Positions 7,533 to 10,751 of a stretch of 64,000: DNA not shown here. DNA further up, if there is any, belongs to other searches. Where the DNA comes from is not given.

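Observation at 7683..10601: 972-aa orphan protein: apparently dead Zn-ribbon methylase module fused to a PD-(D/E)xK-like C-terminus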

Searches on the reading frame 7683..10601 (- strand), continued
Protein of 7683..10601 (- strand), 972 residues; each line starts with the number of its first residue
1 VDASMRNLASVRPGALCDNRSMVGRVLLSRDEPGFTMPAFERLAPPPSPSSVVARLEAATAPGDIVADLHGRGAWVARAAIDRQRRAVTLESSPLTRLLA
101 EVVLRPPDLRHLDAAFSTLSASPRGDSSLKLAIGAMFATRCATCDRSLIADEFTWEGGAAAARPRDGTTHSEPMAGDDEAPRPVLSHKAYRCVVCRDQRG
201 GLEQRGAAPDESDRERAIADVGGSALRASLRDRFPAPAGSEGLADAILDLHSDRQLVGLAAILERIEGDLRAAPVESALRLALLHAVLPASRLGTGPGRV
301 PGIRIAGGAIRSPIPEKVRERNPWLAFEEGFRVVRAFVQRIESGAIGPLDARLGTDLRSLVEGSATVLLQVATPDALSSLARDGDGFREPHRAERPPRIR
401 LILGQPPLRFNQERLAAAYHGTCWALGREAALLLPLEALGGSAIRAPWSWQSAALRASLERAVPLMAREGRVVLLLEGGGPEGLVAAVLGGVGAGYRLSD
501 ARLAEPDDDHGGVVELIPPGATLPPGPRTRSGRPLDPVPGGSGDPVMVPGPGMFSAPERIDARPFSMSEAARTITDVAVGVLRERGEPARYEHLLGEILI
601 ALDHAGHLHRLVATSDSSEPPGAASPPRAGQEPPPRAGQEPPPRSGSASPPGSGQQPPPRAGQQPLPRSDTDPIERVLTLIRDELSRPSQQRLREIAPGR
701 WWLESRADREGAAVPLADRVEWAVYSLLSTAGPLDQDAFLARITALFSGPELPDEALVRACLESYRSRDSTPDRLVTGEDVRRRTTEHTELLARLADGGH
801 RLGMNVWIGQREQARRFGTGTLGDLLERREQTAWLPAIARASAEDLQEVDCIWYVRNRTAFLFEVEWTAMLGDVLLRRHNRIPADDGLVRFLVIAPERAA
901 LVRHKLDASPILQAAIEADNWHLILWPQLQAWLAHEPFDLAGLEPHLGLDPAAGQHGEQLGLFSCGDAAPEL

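Call 61: search_protein_families(library=pfam, proteins=[P0313, P0365, P0208, P0304, P0276], max_evalue=0.1)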
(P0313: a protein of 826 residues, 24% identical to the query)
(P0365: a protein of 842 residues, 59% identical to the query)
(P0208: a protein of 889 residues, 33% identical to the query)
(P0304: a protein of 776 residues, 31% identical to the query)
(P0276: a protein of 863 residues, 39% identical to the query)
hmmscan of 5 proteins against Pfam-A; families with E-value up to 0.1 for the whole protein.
P0313 (826 aa): 8 families
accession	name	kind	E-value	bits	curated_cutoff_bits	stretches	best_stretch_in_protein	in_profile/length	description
PF01555.25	N6_N4_Mtase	-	7.2e-16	59.2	26.7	2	15-59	170-214/221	DNA methylase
PF03602.21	Cons_hypoth95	-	3e-08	34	24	1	26-72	41-88/182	Conserved hypothetical protein 95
PF02086.21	MethyltransfD12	-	2.2e-07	31.3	22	1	19-72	11-65/253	D12 class N6 adenine-specific DNA methyltransferase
PF01170.24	UPF0020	-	0.00052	20.2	22.3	0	27-62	29-64/197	RMKL-like, methyltransferase domain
PF06325.19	PrmA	-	0.0058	16.6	22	1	18-64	153-200/296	Ribosomal protein L11 methyltransferase (PrmA)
PF09445.16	Methyltransf_15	-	0.05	13.6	22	0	29-59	3-33/165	RNA cap guanine-N2 methyltransferase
PF02005.22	TRM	-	0.092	12.4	27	0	18-66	38-92/376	N2,N2-dimethylguanosine tRNA methyltransferase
PF02475.24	TRM5-TYW2_MTfase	-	0.094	13.1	28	0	25-68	35-80/164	TRM5/TYW2 methyltransferase domain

P0365 (842 aa): 5 families
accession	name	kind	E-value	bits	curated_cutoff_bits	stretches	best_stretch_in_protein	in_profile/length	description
PF01555.25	N6_N4_Mtase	-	2.7e-14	54.1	26.7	2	44-88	169-213/221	DNA methylase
PF02086.21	MethyltransfD12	-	1.7e-09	38.2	22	1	50-112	13-75/253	D12 class N6 adenine-specific DNA methyltransferase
PF03602.21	Cons_hypoth95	-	4.5e-07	30.1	24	1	55-123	40-106/182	Conserved hypothetical protein 95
PF10360.14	DUF2433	-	0.00082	19.9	27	1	603-653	16-66/124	Protein of unknown function (DUF2433)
PF01170.24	UPF0020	-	0.042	14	22.3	0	55-82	27-54/197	RMKL-like, methyltransferase domain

P0208 (889 aa): 2 families
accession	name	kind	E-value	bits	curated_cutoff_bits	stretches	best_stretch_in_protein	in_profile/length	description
PF01555.25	N6_N4_Mtase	-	7.1e-05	23.3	26.7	1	19-71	160-212/221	DNA methylase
PF24355.1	DUF7514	-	0.02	15.2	27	0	134-198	58-122/160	Domain of unknown function (DUF7514)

P0304 (776 aa): 2 families
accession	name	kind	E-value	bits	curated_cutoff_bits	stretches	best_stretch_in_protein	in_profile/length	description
PF01555.25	N6_N4_Mtase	-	1.2e-09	38.9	26.7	1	25-76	161-212/221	DNA methylase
PF07282.18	Cas12f1-like_TNB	-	0.058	14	26.3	0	121-159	28-50/60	Cas12f1-like, TNB domain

P0276 (863 aa): 2 families
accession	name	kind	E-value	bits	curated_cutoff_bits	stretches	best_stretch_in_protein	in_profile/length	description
PF01555.25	N6_N4_Mtase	-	3.7e-10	40.6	26.7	1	20-68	162-210/221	DNA methylase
PF01170.24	UPF0020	-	0.015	15.4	22.3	1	36-69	25-58/197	RMKL-like, methyltransferase domain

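Call 62: search_protein_families(library=padloc, alignment_id=A1, max_evalue=0.01)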
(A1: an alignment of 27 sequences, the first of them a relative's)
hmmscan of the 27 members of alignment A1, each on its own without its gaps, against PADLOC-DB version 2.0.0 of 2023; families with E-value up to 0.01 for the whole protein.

A. member 1, P0001 (936 aa): 1 family
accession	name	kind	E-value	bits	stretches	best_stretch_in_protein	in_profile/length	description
PDLC03325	MTase_II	-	0.0097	12.7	0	21-83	86-148/426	Type II methyltransferase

B. families by the number of members that match (of 27 scanned): 3 families
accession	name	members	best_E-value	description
PDLC03534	REase_II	18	9.4e-05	Type II restriction enzyme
PDLC03265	MTase_II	17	0.00015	Type II methyltransferase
PDLC03325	MTase_II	10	0.00092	Type II methyltransferase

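Call 63: list_cluster_members(proteins=[P0276, P0283, P0284, P0285, P0297, P0270, P0319, P0348, P0403, P0427])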
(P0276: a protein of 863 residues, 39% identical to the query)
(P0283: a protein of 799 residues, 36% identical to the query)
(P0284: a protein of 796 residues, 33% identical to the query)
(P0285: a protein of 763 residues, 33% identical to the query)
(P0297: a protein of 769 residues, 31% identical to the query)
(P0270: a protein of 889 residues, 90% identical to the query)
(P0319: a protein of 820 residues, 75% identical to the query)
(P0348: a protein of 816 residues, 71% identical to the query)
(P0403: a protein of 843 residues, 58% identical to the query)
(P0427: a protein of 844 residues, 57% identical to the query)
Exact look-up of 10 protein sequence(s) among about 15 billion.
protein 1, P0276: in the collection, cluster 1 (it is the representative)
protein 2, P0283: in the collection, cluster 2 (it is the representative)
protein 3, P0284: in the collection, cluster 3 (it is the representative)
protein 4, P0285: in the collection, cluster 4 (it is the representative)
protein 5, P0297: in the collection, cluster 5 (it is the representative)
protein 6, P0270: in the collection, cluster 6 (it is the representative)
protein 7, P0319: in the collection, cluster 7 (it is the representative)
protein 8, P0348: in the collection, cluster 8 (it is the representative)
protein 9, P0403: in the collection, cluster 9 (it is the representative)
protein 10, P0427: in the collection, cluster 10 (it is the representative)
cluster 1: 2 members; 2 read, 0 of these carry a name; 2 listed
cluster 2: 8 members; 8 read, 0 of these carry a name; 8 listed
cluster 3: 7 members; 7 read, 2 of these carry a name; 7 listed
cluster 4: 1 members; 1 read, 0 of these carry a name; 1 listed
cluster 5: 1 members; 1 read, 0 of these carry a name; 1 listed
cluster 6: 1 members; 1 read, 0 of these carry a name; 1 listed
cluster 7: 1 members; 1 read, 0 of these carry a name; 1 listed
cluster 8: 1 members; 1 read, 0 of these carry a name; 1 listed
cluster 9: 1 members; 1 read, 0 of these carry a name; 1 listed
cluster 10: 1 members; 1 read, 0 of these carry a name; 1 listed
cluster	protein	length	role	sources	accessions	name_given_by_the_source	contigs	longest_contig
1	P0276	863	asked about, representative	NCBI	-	-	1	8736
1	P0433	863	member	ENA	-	-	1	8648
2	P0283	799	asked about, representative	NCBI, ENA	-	-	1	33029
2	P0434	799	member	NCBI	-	-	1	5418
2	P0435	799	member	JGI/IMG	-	-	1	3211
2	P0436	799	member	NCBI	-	-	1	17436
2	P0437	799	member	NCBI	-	-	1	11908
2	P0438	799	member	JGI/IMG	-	-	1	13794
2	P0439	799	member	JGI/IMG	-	-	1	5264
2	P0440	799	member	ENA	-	-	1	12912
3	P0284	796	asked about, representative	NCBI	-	-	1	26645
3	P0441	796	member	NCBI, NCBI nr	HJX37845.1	MAG TPA: hypothetical protein VJ714_04560 [Anaerolineae bacterium] | hypothetical protein [Anaerolineae bacterium]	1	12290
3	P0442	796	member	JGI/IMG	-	predicted RNA-binding Zn-ribbon protein involved in translation (DUF1610 family)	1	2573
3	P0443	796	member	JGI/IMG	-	-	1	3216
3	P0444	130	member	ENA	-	-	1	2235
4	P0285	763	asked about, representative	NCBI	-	-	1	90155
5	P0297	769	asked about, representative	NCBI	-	-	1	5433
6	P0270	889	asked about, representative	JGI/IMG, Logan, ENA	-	-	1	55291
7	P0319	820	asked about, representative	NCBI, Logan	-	-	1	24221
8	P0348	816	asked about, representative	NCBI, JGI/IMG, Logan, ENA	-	-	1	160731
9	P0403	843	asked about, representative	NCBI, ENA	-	-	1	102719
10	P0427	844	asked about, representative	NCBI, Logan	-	-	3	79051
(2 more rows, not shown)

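Call 67: search_solved_structures(query=A1, max_evalue=1)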
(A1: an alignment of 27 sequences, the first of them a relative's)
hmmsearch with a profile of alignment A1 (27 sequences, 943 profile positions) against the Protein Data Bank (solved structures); distinct sequences matched with E-value up to 1: 2.
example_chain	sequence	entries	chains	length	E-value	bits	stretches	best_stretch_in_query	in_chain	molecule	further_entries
1eg2_A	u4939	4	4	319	0.051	14.6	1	18-74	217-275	MODIFICATION METHYLASE RSRI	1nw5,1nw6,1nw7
1nw8_A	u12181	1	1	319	0.051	14.6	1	18-74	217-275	MODIFICATION METHYLASE RSRI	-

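Call 77: find_related_loci(query=A1, collection=viral_contigs, flank=3000)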
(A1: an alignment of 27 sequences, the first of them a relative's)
Query A1 (936 aa) in viral_contigs; peptide patterns used: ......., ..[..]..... (x = any residue, [..] = any of these).
9 stretches matched a pattern, but none encodes a relative of the query by tblastn (E <= 1e-3).

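Call 78: search_dna_similar(query=window:7686-10538:-, collection=plasmids, mode=protein, max_evalue=0.001, max_rows=10)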
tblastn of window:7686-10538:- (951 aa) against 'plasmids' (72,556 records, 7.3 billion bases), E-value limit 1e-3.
No match.

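Call 79: search_dna_similar(query=window:7686-10538:-, collection=phages, mode=protein, max_evalue=0.001, max_rows=10)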
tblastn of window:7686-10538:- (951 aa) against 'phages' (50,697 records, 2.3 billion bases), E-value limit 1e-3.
No match.
